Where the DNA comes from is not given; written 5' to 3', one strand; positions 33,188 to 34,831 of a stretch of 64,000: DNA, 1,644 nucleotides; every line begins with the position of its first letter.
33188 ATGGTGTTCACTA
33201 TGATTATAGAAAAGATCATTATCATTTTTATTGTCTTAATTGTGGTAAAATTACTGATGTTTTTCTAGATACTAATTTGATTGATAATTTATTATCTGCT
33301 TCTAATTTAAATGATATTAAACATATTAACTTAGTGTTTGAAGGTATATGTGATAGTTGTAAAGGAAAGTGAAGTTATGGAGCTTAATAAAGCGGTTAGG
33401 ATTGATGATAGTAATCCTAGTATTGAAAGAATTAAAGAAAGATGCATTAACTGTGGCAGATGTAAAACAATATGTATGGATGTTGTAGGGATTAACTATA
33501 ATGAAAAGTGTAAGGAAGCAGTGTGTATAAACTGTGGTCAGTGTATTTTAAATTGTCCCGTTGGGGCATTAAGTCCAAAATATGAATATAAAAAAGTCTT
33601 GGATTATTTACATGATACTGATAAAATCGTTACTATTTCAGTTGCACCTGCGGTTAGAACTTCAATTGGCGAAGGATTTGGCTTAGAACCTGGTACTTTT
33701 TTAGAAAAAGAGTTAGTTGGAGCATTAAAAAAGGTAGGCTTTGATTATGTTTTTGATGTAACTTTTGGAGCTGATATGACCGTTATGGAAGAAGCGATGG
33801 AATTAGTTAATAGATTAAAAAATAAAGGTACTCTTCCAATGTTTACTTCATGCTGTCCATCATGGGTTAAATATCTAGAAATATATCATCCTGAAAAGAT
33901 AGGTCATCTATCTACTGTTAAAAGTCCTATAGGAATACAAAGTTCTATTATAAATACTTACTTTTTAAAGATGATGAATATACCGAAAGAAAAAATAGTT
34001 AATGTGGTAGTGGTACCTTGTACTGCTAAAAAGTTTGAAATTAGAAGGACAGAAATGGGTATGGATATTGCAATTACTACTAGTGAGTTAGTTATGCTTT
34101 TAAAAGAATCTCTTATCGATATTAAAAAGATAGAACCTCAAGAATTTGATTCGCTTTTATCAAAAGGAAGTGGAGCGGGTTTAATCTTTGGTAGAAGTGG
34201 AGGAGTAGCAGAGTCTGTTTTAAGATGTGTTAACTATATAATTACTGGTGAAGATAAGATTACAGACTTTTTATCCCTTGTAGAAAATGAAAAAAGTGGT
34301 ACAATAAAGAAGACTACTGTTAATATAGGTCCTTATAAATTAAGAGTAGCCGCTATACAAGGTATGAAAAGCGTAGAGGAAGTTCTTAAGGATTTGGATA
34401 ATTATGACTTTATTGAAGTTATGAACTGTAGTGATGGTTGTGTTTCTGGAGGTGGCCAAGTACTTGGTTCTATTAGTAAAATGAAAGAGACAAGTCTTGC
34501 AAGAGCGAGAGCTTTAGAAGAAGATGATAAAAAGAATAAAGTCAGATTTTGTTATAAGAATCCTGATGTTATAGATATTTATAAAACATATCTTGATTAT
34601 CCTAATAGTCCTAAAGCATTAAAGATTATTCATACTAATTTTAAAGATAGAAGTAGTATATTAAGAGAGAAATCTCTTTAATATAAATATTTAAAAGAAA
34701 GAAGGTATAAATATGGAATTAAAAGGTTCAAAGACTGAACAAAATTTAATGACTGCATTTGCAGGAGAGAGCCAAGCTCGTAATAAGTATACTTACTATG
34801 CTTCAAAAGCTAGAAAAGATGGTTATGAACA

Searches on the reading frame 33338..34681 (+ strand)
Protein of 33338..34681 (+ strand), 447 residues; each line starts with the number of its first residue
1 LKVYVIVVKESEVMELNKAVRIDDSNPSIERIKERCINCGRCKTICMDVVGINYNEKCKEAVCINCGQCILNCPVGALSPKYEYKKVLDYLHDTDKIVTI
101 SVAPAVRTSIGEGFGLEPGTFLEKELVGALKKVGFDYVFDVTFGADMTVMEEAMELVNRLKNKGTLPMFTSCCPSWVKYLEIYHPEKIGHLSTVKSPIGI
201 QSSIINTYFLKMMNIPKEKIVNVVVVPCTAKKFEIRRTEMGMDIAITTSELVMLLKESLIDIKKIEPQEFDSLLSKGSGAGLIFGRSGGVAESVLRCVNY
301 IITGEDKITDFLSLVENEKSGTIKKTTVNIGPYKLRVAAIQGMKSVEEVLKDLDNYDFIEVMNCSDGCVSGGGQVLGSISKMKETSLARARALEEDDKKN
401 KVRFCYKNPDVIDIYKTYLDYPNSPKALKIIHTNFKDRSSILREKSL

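Call 91: search_protein_families(library=pfam, proteins=[window:33338-34681:+], max_evalue=0.01)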
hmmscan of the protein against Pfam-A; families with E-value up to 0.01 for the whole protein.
window:33338-34681:+ (447 aa): 10 families
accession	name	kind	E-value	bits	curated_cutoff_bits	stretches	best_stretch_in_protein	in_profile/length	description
PF02906.19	Fe_hyd_lg_C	-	3.2e-76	256.6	22.1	1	96-372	1-245/245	Iron only hydrogenase large subunit, C-terminal domain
PF02256.22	Fe_hyd_SSU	-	6.4e-13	49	24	1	386-438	4-56/56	Iron hydrogenase small subunit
PF12837.12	Fer4_6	-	3e-07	30.5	25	1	61-78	7-24/24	4Fe-4S binding domain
PF00037.32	Fer4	-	6.6e-07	29.3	21.1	1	62-78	7-23/24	4Fe-4S binding domain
PF12838.12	Fer4_7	-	2.2e-06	28.5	27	1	63-84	2-23/52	4Fe-4S dicluster domain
PF13484.11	Fer4_16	-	7.5e-06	27.1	30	1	63-90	2-32/66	4Fe-4S double cluster binding domain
PF13183.11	Fer4_8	-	9.2e-06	26.5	27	0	63-87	5-29/68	4Fe-4S dicluster domain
PF12800.12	Fer4_4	-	0.00019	22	24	0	62-76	3-17/17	4Fe-4S binding domain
PF14697.11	Fer4_21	-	0.0014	19.1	35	0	33-76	5-55/59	4Fe-4S dicluster domain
PF12797.12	Fer4_2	-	0.0044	17.4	24.5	0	32-46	6-20/22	4Fe-4S binding domain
